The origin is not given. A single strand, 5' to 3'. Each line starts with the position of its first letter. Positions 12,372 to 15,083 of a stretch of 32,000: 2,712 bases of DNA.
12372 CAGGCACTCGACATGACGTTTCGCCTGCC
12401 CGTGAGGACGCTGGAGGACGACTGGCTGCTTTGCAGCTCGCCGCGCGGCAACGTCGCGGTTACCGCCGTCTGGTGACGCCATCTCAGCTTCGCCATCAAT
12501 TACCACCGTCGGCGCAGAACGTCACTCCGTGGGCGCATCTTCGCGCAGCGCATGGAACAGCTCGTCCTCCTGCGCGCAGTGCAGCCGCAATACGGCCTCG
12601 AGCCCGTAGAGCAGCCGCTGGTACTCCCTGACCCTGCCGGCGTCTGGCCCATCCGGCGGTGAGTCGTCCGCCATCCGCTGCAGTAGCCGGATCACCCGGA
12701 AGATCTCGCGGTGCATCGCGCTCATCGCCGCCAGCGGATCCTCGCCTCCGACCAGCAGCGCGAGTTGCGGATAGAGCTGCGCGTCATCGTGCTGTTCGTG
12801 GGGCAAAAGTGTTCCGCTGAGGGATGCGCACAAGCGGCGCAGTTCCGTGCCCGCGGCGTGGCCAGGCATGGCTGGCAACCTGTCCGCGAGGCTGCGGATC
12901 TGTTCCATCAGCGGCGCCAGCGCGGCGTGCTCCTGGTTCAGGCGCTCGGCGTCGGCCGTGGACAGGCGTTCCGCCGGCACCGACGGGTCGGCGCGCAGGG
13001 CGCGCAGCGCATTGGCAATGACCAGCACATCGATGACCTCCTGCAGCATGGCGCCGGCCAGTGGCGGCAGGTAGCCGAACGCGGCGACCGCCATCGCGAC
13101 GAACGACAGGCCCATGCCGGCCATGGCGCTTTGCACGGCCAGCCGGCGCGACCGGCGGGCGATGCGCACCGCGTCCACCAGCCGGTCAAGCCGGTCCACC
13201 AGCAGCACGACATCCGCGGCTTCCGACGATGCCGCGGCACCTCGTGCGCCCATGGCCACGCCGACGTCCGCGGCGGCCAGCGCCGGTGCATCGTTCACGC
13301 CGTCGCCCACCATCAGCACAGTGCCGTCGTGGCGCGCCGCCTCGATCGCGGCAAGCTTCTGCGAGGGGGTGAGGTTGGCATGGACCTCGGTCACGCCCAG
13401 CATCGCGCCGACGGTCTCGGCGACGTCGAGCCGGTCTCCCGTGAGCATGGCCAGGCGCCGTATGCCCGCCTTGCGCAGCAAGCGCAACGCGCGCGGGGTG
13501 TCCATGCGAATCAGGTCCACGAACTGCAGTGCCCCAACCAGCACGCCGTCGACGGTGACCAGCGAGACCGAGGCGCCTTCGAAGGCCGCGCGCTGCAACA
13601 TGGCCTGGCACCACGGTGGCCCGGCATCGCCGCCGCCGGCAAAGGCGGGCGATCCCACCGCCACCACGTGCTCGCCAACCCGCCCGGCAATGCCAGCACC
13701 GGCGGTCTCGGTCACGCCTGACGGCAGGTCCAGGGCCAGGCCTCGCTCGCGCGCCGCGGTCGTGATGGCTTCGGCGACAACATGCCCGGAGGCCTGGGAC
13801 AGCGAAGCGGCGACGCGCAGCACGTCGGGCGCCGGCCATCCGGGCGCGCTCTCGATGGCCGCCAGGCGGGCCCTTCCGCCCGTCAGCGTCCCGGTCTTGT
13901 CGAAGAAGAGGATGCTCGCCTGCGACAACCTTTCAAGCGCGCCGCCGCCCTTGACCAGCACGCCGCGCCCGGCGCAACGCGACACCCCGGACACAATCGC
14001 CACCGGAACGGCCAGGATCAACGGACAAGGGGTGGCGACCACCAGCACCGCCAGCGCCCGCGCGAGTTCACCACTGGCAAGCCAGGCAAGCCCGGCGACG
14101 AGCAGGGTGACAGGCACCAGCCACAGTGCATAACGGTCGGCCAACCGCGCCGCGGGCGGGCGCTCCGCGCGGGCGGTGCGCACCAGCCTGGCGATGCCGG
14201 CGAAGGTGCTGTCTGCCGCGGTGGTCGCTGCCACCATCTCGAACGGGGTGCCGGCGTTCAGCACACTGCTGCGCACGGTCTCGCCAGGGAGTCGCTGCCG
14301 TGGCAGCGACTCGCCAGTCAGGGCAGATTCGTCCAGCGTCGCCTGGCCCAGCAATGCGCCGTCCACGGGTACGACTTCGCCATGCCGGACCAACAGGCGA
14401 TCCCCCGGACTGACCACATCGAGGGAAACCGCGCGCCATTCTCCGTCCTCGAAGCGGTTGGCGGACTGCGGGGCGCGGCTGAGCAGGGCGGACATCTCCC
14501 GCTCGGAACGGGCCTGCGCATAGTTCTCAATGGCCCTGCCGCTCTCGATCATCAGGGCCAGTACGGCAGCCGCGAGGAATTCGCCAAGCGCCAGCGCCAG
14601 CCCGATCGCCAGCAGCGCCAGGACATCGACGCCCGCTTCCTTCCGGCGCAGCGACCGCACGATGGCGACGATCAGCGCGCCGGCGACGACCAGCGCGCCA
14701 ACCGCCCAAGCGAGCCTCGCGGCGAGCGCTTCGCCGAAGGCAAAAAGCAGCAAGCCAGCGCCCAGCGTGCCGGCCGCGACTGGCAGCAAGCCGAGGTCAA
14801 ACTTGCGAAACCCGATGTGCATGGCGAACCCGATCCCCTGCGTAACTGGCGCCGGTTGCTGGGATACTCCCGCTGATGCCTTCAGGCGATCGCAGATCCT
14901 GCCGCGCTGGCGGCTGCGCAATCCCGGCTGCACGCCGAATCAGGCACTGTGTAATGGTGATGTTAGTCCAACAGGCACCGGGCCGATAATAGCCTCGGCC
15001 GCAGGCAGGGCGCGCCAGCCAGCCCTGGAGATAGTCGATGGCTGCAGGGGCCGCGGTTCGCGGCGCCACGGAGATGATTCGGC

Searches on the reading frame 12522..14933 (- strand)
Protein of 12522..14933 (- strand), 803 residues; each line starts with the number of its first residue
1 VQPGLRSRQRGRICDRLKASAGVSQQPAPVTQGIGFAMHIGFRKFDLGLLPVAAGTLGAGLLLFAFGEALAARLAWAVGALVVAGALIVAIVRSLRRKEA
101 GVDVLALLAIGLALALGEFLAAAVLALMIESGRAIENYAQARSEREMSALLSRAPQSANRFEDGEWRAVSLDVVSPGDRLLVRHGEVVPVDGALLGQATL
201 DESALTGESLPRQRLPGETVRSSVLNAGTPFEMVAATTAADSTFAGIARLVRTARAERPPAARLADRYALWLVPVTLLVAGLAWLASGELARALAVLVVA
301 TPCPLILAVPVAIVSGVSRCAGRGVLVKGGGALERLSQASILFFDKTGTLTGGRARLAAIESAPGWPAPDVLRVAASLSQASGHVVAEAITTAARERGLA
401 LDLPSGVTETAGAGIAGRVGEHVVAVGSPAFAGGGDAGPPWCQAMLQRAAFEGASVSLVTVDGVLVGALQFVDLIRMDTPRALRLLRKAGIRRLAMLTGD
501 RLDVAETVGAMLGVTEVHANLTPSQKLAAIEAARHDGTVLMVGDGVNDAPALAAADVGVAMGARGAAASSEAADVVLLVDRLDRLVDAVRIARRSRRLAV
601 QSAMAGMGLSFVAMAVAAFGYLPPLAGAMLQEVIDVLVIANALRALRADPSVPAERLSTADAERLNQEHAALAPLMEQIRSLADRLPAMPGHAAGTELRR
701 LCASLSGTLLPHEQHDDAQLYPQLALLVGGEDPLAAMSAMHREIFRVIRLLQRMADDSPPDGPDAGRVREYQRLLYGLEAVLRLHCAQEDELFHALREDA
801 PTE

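Call 6: search_protein_families(library=pfam, proteins=[window:12522-14933:-], max_evalue=0.01)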
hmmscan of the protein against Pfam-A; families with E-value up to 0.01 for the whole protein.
window:12522-14933:- (803 aa): 3 families
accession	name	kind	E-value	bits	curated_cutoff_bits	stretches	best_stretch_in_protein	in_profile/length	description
PF00122.25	E1-E2_ATPase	-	1.3e-39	136.1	28.1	1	154-322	3-180/181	E1-E2 ATPase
PF00702.32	Hydrolase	-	3.2e-22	80.3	26.4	1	342-556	4-191/191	haloacid dehalogenase-like hydrolase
PF01814.28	Hemerythrin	-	2.2e-15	57.7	25.3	1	663-795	4-125/127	Hemerythrin HHE cation binding domain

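Call 71: search_protein_families(library=ncbifam, proteins=[window:12522-14933:-], max_evalue=0.00001)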
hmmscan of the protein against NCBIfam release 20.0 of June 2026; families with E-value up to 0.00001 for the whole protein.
window:12522-14933:- (803 aa): 19 families
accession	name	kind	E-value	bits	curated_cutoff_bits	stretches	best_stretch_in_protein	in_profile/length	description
TIGR01525.1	ATPase-IB_hvy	subfamily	8.3e-150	500.3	346.25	1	102-644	1-559/560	heavy metal translocating P-type ATPase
TIGR01512.1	ATPase-IB2_Cd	subfamily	1.8e-136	455.7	313.5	2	102-399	1-288/494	cadmium family heavy metal-translocating P-type ATPase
TIGR01511.1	ATPase-IB1_Cu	subfamily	3.3e-98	329.9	397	1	89-644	7-540/542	copper-translocating P-type ATPase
NF008262.1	PRK11033.1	equivalog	2.2e-85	287.6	1005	1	105-648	182-730/731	zinc/cadmium/mercury/lead-transporting ATPase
NF007952.0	PRK10671.1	equivalog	1.8e-80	271.2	1316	1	121-637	292-815/838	copper-exporting P-type ATPase CopA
NF033775.1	P_type_ZntA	exception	7.9e-76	255.8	1240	1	105-647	187-730/732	Zn(II)/Cd(II)/Pb(II) translocating P-type ATPase ZntA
TIGR01494.1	ATPase_P-type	subfamily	2.5e-62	210.9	62.3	2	444-622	296-465/478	HAD-IC family P-type ATPase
TIGR01647.1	ATPase-IIIA_H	equivalog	5.6e-37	127.3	615.5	2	109-379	45-327/755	plasma-membrane proton-efflux P-type ATPase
TIGR01497.1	kdpB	equivalog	3e-32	111.5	527.9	1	138-594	86-565/675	potassium-transporting ATPase subunit KdpB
TIGR01106.1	ATPase-IIC_X-K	subfamily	2e-27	95.5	946.1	2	517-590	663-737/997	Na,H/K antiporter P-type ATPase subunit alpha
TIGR01524.1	ATPase-IIIB_Mg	equivalog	4.6e-27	94.3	610.75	2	104-379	74-378/867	magnesium-translocating P-type ATPase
NF010609.0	PRK14010.1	equivalog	2.3e-26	92.2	1323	1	86-594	45-560/673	K(+)-transporting ATPase subunit B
TIGR01522.1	ATPase-IIA2_Ca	equivalog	3.9e-26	91.1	798.3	2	481-589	529-640/854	calcium-transporting P-type ATPase, PMR1-type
TIGR01523.1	ATPase-IID_K-Na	equivalog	7.1e-25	86.8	645.05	2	514-595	668-750/997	potassium/sodium efflux P-type ATPase, fungal-type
TIGR01517.1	ATPase-IIB_Ca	equivalog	2.1e-24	85.8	507.05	2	517-593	607-683/882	calcium-translocating P-type ATPase, PMCA-type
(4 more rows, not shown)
